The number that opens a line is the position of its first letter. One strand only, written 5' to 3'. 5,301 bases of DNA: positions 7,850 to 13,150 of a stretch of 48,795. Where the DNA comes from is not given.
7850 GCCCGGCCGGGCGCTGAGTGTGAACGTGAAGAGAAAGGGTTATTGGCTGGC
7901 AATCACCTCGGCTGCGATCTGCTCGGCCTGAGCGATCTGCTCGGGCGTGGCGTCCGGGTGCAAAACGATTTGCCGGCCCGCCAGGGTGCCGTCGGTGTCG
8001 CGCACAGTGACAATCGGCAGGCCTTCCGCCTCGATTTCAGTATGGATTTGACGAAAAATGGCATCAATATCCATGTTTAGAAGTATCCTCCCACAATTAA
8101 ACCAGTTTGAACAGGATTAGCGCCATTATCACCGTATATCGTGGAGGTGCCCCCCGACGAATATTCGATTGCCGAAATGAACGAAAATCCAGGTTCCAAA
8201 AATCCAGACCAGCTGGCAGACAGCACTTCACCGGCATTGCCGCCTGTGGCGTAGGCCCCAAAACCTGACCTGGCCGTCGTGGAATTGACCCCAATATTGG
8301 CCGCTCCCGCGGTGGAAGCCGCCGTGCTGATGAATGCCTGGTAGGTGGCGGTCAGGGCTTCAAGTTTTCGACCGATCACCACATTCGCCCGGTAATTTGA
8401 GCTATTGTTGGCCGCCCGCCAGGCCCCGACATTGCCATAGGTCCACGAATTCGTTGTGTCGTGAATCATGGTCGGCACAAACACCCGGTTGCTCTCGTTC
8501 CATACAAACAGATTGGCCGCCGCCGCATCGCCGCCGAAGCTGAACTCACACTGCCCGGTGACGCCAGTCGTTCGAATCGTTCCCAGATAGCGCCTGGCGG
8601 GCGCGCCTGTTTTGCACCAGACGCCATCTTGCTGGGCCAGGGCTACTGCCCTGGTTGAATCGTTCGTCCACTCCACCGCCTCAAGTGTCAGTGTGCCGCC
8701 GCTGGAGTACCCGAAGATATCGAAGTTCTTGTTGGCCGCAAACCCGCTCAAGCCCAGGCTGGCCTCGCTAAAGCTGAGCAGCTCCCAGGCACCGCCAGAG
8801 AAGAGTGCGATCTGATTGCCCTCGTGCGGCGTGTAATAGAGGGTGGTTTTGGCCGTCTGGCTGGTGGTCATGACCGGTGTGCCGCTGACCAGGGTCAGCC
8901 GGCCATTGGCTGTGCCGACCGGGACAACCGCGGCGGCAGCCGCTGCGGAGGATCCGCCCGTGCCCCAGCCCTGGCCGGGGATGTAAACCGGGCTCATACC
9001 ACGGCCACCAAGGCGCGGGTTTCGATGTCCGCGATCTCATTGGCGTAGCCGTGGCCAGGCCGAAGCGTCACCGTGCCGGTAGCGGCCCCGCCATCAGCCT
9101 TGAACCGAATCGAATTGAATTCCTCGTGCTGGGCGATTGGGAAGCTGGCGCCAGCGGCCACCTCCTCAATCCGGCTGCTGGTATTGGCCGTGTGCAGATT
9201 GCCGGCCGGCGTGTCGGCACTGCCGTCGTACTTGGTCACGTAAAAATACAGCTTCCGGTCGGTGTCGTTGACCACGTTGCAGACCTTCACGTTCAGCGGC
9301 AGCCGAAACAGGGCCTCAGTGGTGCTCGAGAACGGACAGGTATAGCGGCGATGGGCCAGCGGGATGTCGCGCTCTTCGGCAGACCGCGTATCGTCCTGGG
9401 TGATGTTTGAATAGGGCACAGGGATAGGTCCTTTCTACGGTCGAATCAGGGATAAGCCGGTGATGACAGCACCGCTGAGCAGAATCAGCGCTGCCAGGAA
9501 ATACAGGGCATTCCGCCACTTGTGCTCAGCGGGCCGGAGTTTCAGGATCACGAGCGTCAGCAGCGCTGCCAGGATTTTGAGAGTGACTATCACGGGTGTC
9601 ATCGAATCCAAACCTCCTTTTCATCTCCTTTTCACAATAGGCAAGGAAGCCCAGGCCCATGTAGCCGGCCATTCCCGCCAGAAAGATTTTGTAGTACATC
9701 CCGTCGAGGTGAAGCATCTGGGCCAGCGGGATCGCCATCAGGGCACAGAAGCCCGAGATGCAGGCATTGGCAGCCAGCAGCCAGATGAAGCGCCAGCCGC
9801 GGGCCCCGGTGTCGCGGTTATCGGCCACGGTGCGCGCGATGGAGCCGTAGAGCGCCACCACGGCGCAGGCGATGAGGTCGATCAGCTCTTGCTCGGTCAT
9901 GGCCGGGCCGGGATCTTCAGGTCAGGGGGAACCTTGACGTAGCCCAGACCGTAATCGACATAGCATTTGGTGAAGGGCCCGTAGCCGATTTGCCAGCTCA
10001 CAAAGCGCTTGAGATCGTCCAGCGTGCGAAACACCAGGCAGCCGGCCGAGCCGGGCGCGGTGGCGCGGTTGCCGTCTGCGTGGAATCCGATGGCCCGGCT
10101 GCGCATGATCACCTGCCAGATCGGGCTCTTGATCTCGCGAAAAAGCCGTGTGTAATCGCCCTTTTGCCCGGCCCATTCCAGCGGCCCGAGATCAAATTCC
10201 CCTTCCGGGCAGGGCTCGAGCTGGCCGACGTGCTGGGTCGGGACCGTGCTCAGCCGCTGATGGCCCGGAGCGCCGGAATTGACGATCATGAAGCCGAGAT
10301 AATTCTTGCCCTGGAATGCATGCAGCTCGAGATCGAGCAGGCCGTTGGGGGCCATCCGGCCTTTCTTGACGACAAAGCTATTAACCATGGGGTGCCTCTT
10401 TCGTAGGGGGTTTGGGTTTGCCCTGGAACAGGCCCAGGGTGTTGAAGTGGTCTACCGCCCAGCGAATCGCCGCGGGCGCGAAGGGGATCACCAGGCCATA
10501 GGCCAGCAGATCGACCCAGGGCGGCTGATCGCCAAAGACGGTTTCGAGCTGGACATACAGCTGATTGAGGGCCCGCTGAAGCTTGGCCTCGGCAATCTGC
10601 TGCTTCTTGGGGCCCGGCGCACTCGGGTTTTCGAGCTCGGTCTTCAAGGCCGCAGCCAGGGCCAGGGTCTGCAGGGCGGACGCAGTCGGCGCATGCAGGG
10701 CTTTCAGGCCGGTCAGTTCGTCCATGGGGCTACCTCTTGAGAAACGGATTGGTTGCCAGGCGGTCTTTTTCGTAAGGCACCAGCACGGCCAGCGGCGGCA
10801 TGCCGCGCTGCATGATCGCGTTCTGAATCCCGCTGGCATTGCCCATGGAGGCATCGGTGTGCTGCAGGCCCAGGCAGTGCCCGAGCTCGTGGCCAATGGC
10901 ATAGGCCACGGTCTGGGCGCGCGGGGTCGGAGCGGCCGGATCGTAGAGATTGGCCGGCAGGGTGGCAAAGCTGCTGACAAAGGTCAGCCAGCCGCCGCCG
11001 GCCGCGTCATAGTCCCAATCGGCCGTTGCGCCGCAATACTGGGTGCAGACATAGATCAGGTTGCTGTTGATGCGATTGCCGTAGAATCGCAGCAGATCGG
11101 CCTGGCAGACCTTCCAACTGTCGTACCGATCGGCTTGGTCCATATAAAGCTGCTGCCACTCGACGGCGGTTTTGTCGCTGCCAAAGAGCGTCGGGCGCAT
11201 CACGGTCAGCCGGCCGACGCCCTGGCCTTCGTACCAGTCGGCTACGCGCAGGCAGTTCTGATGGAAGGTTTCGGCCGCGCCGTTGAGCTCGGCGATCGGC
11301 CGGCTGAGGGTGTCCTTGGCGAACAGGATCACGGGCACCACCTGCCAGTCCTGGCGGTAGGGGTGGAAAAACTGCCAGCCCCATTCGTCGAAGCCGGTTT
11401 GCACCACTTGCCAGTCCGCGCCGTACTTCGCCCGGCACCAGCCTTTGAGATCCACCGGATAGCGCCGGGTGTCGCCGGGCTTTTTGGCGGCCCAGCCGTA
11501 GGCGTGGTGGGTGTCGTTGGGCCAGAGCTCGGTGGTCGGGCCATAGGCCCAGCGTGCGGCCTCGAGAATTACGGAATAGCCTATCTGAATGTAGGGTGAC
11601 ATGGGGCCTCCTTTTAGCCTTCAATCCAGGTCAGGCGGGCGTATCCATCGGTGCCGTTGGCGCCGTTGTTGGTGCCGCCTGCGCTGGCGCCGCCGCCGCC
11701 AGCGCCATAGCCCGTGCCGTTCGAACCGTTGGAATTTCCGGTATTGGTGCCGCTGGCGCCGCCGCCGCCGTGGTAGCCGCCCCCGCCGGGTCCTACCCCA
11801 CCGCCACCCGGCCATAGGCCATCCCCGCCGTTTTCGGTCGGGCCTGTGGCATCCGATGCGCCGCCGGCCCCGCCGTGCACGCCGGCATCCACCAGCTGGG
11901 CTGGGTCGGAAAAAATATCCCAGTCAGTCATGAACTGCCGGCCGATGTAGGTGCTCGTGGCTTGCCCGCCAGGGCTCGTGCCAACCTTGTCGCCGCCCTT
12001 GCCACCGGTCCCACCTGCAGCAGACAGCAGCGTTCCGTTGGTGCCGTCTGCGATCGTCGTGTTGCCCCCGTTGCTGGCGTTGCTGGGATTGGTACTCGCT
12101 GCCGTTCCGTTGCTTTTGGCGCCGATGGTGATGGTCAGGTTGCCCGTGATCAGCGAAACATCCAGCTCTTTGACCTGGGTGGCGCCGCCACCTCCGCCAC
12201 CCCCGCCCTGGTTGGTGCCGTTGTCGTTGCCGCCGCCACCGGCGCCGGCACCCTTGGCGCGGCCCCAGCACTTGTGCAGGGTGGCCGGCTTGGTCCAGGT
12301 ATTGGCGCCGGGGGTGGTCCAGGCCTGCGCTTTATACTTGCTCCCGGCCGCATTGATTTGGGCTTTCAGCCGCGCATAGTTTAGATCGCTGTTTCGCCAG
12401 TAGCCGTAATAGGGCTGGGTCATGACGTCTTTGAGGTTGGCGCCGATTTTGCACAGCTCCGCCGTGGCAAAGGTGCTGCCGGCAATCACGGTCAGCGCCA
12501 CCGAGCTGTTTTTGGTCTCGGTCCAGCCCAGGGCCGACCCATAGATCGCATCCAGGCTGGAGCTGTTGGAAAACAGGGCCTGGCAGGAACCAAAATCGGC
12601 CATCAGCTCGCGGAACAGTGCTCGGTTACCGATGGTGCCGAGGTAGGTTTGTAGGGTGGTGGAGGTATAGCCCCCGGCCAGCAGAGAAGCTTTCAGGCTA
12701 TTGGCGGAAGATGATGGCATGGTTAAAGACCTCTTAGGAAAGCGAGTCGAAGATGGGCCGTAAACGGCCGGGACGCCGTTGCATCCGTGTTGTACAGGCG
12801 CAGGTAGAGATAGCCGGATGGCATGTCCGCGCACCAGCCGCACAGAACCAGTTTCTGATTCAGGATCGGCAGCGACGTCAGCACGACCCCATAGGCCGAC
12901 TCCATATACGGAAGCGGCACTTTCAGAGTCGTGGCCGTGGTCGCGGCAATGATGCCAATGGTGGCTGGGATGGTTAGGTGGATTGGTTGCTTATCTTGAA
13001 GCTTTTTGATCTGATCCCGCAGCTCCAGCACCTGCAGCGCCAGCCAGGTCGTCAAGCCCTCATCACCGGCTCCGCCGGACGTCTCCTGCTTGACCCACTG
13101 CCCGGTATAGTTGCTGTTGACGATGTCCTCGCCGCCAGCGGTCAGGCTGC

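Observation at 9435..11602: Tail-module enzyme cluster: matrixin-like metzincin, an L,D-transpeptidase-fold protein and two small membrane proteins embedded among the tail-fibre genes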

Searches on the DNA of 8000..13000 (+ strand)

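Call 5: search_dna_similar(query=window:8000-13000:+, collection=phages, mode=distant, max_rows=20)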
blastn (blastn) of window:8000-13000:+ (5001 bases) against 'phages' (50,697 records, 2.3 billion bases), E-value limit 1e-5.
No match.
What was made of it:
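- Tried and rejected: DNA search, 8000-13000 against phages: no match (call 5).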

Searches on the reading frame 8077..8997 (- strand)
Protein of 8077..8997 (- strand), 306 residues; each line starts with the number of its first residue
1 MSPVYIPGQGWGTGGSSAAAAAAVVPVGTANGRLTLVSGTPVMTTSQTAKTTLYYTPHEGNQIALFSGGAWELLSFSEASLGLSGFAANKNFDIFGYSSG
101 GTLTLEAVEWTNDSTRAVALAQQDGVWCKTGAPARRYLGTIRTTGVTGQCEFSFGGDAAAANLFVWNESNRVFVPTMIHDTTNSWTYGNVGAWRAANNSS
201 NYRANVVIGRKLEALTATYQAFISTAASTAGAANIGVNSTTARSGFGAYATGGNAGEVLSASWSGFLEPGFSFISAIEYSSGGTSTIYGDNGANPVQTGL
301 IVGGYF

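Call 3: search_protein_families(library=pfam, proteins=[window:8077-8997:-], max_evalue=1)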
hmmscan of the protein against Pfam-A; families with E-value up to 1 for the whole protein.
window:8077-8997:- (306 aa): 0 families

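Call 4: search_protein_families(library=phrogs, proteins=[window:8077-8997:-], max_evalue=0.1)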
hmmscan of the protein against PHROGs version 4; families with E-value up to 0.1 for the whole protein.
window:8077-8997:- (306 aa): 1 family
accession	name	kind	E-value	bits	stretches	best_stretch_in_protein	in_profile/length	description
phrog_13808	-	unknown function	0.078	13.9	0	194-253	147-206/206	-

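Call 83: search_dna_similar(query=window:8077-8997:-, collection=phages, mode=protein, max_evalue=0.00001, max_rows=12)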
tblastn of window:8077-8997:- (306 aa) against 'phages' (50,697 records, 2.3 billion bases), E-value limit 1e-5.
Records with a match: 1; places in all: 1; records where one place covers at least 80% of the query: 1.
Best place of each record, by identity: <60% 1.
By first word of the organism name: Pseudanabaena 1.
By host as written in the record: Pseudanabaena sp. 1.
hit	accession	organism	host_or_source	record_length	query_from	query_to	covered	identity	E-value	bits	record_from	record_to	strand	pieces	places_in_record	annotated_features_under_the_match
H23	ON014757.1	Pseudanabaena phage Pam5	Pseudanabaena sp.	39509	33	289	84%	32.3%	2e-19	94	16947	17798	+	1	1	tail spike protein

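Call 84: get_annotated_region(hit=H23, flank=6000)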
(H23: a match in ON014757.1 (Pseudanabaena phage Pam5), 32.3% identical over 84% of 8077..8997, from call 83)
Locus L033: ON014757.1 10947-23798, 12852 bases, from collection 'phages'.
description: Pseudanabaena phage Pam5, complete genome.
organism: Pseudanabaena phage Pam5 (NCBI taxid 2936521)
taxonomy: Viruses; Duplodnaviria; Heunggongvirae; Uroviricota; Caudoviricetes
host: Pseudanabaena sp.; source: water samples from the Lake Chaohu; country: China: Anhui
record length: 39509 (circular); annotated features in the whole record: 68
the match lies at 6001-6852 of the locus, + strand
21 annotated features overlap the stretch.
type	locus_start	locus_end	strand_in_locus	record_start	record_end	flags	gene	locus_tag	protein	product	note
CDS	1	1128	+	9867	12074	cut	-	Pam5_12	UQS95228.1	tail lysozyme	Phage tail lysozyme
CDS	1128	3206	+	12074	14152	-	-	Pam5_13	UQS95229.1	hypothetical protein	-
CDS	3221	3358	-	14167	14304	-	-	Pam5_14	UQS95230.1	hypothetical protein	-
CDS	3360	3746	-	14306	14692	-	-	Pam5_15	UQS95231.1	hypothetical protein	-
CDS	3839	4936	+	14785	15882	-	-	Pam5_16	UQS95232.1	tail fiber protein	Tail fiber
CDS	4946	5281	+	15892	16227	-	-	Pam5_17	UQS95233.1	receptor-binding protein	Receptor-binding protein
CDS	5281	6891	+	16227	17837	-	-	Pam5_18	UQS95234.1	tail spike protein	Tail spike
CDS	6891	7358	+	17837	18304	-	-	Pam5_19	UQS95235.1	hypothetical protein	-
CDS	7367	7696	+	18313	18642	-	-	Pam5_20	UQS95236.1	hypothetical protein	-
CDS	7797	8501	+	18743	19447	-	-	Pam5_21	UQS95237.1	hypothetical protein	-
CDS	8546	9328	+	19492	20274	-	-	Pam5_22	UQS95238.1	endolysin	Endolysin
CDS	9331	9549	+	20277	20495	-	-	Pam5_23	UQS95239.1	hypothetical protein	-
CDS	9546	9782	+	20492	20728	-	-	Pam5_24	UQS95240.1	hypothetical protein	-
CDS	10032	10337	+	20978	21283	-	-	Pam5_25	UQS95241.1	hypothetical protein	-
CDS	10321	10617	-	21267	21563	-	-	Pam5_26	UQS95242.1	hypothetical protein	-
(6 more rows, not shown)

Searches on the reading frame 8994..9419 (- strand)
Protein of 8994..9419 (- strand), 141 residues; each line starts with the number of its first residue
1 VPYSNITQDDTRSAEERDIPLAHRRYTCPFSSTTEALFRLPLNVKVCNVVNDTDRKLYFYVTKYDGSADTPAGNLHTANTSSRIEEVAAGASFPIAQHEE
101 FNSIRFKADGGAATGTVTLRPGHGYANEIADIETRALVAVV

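Call 3: search_protein_families(library=pfam, proteins=[window:8994-9419:-], max_evalue=1)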
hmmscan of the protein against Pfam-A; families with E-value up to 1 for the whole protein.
window:8994-9419:- (141 aa): 2 families
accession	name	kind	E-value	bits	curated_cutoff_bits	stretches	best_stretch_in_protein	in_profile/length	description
PF21879.2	STIV_turret_3rd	-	0.013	16.2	27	1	71-119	50-100/111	C381 turret protein Nucleoplasmin-like/VP domain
PF12019.13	GspH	-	0.043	14.8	21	1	72-122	43-94/108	Type II transport protein GspH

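Call 4: search_protein_families(library=phrogs, proteins=[window:8994-9419:-], max_evalue=0.1)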
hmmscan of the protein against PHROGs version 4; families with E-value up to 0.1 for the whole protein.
window:8994-9419:- (141 aa): 0 families
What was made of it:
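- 8994..9419 (-): 141-aa protein of unknown function that travels with the downstream spike-like gene. No family hit (calls 3, 4).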

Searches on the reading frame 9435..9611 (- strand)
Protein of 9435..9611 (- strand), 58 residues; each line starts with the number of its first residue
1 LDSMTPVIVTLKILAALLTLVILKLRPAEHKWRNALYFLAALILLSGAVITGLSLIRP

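Call 3: search_protein_families(library=pfam, proteins=[window:9435-9611:-], max_evalue=1)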
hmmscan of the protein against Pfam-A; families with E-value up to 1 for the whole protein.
window:9435-9611:- (58 aa): 1 family
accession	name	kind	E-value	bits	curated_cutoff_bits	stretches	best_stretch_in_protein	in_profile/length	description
PF03419.18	Peptidase_U4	-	0.069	12.9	28.4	1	9-51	62-105/284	Sporulation factor SpoIIGA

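Call 4: search_protein_families(library=phrogs, proteins=[window:9435-9611:-], max_evalue=0.1)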
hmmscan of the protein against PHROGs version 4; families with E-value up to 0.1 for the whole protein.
window:9435-9611:- (58 aa): 0 families

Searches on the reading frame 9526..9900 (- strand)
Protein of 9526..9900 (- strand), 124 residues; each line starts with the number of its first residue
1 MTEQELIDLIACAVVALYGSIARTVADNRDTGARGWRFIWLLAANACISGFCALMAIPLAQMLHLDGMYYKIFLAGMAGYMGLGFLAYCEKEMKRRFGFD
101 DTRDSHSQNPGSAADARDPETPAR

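Call 3: search_protein_families(library=pfam, proteins=[window:9526-9900:-], max_evalue=1)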
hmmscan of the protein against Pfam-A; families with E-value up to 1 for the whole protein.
window:9526-9900:- (124 aa): 2 families
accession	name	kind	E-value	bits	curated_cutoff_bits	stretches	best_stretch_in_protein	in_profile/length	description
PF16083.10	Phage_holin_3_3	-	1e-05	26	28.4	1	12-85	3-73/78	LydA holin phage, holin superfamily III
PF07086.17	Jagunal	-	0.15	12.5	25.4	1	33-92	78-133/187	Jagunal, ER re-organisation during oogenesis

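Call 4: search_protein_families(library=phrogs, proteins=[window:9526-9900:-], max_evalue=0.1)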
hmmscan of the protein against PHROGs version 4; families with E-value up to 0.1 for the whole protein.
window:9526-9900:- (124 aa): 3 families
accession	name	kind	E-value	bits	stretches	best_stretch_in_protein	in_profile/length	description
phrog_6384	-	lysis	4.5e-08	33.8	1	9-98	19-103/111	holin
phrog_785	-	lysis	3.8e-06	27.6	1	6-98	14-102/107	holin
phrog_6854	-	lysis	0.00063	20.9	1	9-100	15-102/104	holin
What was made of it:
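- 9526..9900 (-): 124-aa LydA-type holin with two strong hydrophobic segments, one weaker one, and a charged C-terminal tail. PHROG 6384, 785 and 6854, all 'holin' (calls 3, 4).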

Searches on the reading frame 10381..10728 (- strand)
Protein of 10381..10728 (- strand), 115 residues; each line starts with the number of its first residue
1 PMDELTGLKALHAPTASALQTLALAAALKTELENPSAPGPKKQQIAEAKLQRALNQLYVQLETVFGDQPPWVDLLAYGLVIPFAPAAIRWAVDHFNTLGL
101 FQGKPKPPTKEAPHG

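Call 3: search_protein_families(library=pfam, proteins=[window:10381-10728:-], max_evalue=1)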
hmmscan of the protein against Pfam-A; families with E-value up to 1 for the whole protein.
window:10381-10728:- (115 aa): 2 families
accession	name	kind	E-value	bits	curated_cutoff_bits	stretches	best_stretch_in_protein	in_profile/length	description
PF00401.25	ATP-synt_DE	-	0.11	13.2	24.6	1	32-58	19-44/47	ATP synthase, Delta/Epsilon chain, long alpha-helix domain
PF17171.9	GST_C_6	-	0.22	11.7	28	1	52-88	3-42/64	Glutathione S-transferase, C-terminal domain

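Call 4: search_protein_families(library=phrogs, proteins=[window:10381-10728:-], max_evalue=0.1)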
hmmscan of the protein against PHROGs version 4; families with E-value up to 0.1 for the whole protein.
window:10381-10728:- (115 aa): 0 families
